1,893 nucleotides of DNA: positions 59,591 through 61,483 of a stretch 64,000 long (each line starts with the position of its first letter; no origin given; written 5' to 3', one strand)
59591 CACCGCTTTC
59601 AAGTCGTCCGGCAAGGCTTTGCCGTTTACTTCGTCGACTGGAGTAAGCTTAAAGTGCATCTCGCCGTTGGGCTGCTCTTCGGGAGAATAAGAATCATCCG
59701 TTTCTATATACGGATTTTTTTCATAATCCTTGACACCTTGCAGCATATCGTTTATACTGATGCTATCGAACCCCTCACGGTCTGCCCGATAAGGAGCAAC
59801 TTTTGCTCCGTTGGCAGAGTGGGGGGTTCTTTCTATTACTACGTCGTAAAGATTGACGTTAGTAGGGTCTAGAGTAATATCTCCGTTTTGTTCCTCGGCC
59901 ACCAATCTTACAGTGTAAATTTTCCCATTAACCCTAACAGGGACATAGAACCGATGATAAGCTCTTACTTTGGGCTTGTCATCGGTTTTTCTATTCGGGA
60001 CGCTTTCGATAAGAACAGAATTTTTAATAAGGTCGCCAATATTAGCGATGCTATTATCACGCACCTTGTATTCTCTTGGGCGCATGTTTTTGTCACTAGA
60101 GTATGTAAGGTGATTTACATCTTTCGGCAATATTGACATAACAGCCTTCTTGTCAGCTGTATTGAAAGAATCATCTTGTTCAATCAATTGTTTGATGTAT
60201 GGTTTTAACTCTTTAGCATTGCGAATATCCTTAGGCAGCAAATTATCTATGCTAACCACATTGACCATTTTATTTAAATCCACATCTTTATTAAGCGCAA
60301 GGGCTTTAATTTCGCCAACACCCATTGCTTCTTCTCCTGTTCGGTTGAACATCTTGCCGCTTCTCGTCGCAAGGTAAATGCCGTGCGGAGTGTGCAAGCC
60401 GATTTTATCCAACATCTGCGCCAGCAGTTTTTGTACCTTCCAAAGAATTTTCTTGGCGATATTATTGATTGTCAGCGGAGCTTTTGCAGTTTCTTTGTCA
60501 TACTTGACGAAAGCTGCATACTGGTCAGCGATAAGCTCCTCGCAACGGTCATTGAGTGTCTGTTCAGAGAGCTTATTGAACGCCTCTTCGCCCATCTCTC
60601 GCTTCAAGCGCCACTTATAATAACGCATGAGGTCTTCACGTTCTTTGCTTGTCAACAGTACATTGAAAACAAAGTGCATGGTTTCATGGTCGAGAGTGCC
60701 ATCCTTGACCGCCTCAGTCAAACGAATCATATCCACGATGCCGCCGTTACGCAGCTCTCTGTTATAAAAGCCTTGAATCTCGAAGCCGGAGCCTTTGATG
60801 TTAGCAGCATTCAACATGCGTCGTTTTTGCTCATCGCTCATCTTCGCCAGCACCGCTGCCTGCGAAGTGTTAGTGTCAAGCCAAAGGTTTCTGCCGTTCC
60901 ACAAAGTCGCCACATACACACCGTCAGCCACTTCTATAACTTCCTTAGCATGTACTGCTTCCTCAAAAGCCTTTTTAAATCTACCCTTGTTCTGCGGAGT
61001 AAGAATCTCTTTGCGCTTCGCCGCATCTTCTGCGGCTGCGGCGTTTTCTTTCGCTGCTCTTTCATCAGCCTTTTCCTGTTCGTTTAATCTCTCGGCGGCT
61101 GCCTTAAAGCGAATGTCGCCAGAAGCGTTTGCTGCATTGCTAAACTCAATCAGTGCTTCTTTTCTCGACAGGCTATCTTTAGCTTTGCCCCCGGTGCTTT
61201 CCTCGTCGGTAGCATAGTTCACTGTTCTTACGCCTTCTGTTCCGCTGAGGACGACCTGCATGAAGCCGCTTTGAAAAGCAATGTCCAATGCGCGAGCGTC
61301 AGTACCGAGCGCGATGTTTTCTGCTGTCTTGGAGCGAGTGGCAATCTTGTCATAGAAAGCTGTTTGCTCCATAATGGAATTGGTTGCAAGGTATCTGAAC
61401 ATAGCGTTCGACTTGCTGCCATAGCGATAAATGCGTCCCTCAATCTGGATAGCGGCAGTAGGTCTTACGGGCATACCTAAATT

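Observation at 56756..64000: Giant (>=2396 aa) helicase + HExxH 'polyvalent' protein at the end of the virion operon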

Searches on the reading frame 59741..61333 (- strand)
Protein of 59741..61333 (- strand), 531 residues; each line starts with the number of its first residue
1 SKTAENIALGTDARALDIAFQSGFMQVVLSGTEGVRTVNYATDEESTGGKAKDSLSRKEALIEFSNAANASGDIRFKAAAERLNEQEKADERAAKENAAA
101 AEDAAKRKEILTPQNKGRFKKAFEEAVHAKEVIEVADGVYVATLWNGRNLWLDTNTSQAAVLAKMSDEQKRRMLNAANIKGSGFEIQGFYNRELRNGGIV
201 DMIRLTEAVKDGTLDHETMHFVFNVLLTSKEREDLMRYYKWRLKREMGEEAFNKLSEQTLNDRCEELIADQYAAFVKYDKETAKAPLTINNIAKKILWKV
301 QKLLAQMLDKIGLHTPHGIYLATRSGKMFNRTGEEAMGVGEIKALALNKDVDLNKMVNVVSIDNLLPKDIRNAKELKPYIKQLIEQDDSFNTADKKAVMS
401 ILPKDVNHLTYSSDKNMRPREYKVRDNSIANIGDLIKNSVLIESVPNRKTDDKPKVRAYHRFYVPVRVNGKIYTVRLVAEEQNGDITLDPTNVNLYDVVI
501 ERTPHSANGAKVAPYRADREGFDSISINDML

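Call 67: predict_structure(alignment_id=A2)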
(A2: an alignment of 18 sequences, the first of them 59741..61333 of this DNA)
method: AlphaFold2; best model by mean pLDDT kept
length: 531 residues; sequences in the alignment: 18
mean_pLDDT: 42.8   pTM: 0.29
mean pLDDT of the five models: 42.8, 42.8, 42.6, 41.9, 38.5
residues with pLDDT >= 90: 1; 70-90: 39; 50-70: 118; < 50: 373
segments of 3 or more residues with pLDDT < 50: 1-55, 99-112, 125-128, 147-152, 154-212, 280-291, 313-531
pLDDT, mean of each block of 10 residues (from residue 1): 29 40 31 30 32 45 63 62 66 56 42 52 50 58 51 41 37 36 28 28 36 56 57 75 84 85 76 62 41 55 66 40 23 22 20 23 30 41 42 41 31 23 20 30 36 43 40 42 39 32 29 27 27 26
secondary structure, 60 per line:
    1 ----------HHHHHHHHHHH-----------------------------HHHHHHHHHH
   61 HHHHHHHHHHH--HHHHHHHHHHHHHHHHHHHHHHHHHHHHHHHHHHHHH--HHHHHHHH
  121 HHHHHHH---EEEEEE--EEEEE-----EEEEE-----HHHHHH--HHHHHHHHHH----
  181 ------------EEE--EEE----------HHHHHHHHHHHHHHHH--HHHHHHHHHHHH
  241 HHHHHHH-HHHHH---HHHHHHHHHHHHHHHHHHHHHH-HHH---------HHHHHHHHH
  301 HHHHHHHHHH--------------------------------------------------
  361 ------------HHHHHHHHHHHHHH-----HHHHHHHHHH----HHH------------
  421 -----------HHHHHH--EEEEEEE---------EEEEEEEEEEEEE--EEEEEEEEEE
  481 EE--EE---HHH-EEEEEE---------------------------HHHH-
elements in order: H11-21 H51-71 H74-110 H113-127 E131-136 E139-143 E149-153 H159-164 H167-176 E193-195 E198-200 H211-226 H229-247 H249-253 H257-278 H292-310 H373-386 H392-401 H432-437 E440-446 E456-468 E471-482 E494-499 H527-530

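Call 72: fold_search(model_id=the predicted structure, library=pdb)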
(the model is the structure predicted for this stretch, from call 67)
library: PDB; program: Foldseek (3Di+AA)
matches with E <= 10: 161; with E <= 0.001: 0
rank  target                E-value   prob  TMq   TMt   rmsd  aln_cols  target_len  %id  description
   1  8jbi_C                1.3e+00  0.03  0.06  0.14  13.5       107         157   11  SteC 202-375 mutant- C276S (released 2024-02-28)
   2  4r80_A                1.4e+00  0.21  0.06  0.37   7.7        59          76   15  Crystal Structure of a De Novo Designed Beta Sheet Protein, Cystatin Fold, Northeast Structural Genomics Consortium (N (released 2014-09-24)
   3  8jbi_A                1.5e+00  0.04  0.06  0.14  13.6       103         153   16  SteC 202-375 mutant- C276S (released 2024-02-28)
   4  5trv                  1.9e+00  0.18  0.05  0.22   8.3        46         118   22  Crystal structure of a de novo designed protein with curved beta-sheet (released 2017-01-25)
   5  8jbi_D                1.9e+00  0.04  0.07  0.15  15.4       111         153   14  SteC 202-375 mutant- C276S (released 2024-02-28)
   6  5u35_A                2.3e+00  0.15  0.05  0.20   8.2        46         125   15  Crystal structure of a de novo designed protein with curved beta-sheet (released 2017-01-25)
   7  9exk                  2.3e+00  0.01  0.07  0.04  23.2       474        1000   11  Scalable protein design using hallucination in a relaxed sequence space (released 2024-10-16)
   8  5u35_B                2.4e+00  0.06  0.07  0.21  12.3       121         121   15  Crystal structure of a de novo designed protein with curved beta-sheet (released 2017-01-25)
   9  5tph_B                2.7e+00  0.14  0.05  0.21   8.2        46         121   15  Crystal structure of a de novo designed protein homodimer with curved beta-sheet (released 2017-01-25)
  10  3oxa_C                2.8e+00  0.08  0.07  0.20   7.0        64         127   12  Crystal Structure of Ketosteroid Isomerase D40N/C69S/C81S/C97S/M116C-CN from P. putida (released 2011-09-21)
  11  5tph_A                3.0e+00  0.14  0.05  0.21   6.1        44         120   20  Crystal structure of a de novo designed protein homodimer with curved beta-sheet (released 2017-01-25)
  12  5tpj                  3.2e+00  0.11  0.05  0.20   8.4        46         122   26  Crystal structure of a de novo designed protein with curved beta-sheet (released 2017-01-25)
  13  5ts4_B                3.2e+00  0.08  0.05  0.21   8.1        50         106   20  Crystal structure of a de novo designed protein with curved beta-sheet (released 2017-01-25)
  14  5g2g_B                3.2e+00  0.07  0.06  0.20   7.3        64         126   12  Crystal structure of ketosteroid isomerase containing M116K mutation in the equilenin-bound form (released 2016-07-13)
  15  9r0t_A                3.3e+00  0.08  0.07  0.25   6.5        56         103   21  De novo designed homodimeric NTF2-like protein with a hydrophobic pocket (released 2025-10-22)
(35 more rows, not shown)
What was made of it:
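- Tried and rejected: The first AlphaFold2 run on HExxH plus LPD3 was unusable (pLDDT 43, call 67), and its Foldseek search was meaningless (call 72).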

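Call 94: search_solved_structures(query=A2, max_evalue=1)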
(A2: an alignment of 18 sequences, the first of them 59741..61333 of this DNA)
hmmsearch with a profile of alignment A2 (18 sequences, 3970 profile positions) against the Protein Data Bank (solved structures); distinct sequences matched with E-value up to 1: 13.
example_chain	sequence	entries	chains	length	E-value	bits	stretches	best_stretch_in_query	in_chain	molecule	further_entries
1z63_A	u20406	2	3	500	0.001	18.7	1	1911-2025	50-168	Helicase of the snf2/rad54 family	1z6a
6ixe_A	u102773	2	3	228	0.025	14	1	1361-1550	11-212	SH3 domain-binding protein 5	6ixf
1z3i_X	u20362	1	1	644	0.066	12.6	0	2380-2471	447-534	similar to RAD54-like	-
7tcd_A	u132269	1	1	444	0.17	11.3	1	1380-1524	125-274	D13 LOV2-DARPin fusion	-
8so8_A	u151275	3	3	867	0.17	11.2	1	1918-2020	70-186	RNA polymerase-associated protein RapA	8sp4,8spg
8t0l_F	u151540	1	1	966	0.21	11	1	1918-2020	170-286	RNA polymerase-associated protein RapA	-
6bog_A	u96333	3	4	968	0.21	11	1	1918-2020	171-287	RNA polymerase-associated protein RapA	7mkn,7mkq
7m8e_F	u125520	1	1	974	0.21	11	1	1918-2020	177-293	RNA polymerase-associated protein RapA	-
4s20_K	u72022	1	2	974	0.21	11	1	1918-2020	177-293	RNA polymerase-associated protein RapA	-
8f2u_J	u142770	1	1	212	0.25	10.7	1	1306-1447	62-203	COMM domain-containing protein 10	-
8esd_T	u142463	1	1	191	0.69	9.3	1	1306-1445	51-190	COMM domain-containing protein 10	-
8f2r_J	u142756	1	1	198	0.77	9.1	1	1306-1445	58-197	COMM domain-containing protein 10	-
8p0w_J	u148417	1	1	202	0.82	9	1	1306-1445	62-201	COMM domain-containing protein 10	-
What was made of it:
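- On P1 DarB family (methylase-helicase dyad): The full-length profile gives no methylase hit against PDB (call 94).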

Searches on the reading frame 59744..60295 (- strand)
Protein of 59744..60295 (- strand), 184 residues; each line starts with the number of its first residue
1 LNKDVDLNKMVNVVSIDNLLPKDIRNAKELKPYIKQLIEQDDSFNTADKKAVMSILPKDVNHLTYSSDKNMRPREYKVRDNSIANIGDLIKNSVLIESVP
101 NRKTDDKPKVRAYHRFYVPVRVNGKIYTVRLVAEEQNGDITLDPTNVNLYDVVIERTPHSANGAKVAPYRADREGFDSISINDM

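Call 46: search_protein_families(library=pfam, proteins=[window:59744-60295:-], max_evalue=1)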
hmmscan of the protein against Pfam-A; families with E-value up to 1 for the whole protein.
seq(184 aa): 1 family
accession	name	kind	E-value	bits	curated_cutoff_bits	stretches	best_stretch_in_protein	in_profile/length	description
PF18798.6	LPD3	-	3.4e-15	56.7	27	1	28-138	4-110/114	Large polyvalent protein-associated domain 3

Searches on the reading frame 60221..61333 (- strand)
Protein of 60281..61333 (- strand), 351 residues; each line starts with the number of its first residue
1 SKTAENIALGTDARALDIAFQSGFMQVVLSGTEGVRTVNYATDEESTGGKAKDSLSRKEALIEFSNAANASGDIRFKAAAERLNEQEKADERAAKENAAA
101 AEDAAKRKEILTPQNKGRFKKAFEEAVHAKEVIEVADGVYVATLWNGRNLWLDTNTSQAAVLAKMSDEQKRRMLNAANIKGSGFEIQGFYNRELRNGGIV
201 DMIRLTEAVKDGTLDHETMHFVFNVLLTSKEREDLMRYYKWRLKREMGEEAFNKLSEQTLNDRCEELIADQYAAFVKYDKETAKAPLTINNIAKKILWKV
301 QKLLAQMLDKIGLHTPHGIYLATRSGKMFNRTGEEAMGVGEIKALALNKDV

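Call 46: search_protein_families(library=pfam, proteins=[window:60221-61153:-], max_evalue=1)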
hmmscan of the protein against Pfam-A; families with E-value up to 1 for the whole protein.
window:60221-61153:- (311 aa): 4 families
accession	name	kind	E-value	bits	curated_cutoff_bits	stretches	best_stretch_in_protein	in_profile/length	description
PF21071.3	LARP1_HEAT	-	0.026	15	27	1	173-242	79-147/149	LARP1 HEAT repeat region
PF06513.16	DUF1103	-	0.056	13.5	25.2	1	25-69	109-153/215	Repeat of unknown function (DUF1103)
PF23002.2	PIN-like_DDX60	-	0.099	12.4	27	1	160-211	162-213/225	ATP-dependent RNA helicase DDX60, PIN-like domain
PF21620.4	SlpA_C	-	0.15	10.8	35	1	94-142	366-404/656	S-layer protein SlpA, beta-barrel domain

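Call 47: find_homologous_proteins(query=window:60281-61333:-, max_evalue=0.001)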
Query window:60281-61333:- (351 aa): 2 proteins with E <= 0.001 among 3958 candidates.
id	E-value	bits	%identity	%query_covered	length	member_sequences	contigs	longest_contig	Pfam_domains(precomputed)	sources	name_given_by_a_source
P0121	2.3e-62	229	53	70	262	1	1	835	-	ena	-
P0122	4.6e-43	166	53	52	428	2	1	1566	PF00271.38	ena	-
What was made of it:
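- Tried and rejected: A word-indexed homology search with the HExxH region alone returned only two fragments (call 47).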

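Call 69: search_protein_representatives(protein=window:60281-61333:-)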
Query: 351 residues. Proteins with E-value up to 0.001 (for the whole library): 9; up to 1e-10: 8; up to 1e-30: 8. The best 9 are listed.
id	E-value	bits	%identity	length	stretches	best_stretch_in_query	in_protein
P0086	1.3e-152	524.0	67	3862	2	1-336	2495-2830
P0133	1.1e-87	310.7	50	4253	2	1-335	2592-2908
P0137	3.5e-81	289.3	51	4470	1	1-335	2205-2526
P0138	9.6e-66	238.6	49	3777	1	2-334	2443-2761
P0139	6.2e-65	236.0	48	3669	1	2-334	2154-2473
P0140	3.0e-53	197.6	42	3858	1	1-331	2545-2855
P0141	1.2e-52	195.6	39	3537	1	1-336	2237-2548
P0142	1.1e-50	189.2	39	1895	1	1-332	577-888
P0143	9.4e-04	35.0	33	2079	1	142-277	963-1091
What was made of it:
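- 60344..61006 (-): Lineage-specific HExxH module (HETMH at 60688-60674; nearly invariant Glu at fragment residues 1120 and 1155). Only 9 clusters at 50% identity match it among 1.84 billion proteins, and 8 of the 9 belong to proteins of more than 2,000 aa (call 69).
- Closest known: Serratia phage Parlo gp81. Different: The HExxH module here is a different, much rarer sequence family (call 69).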
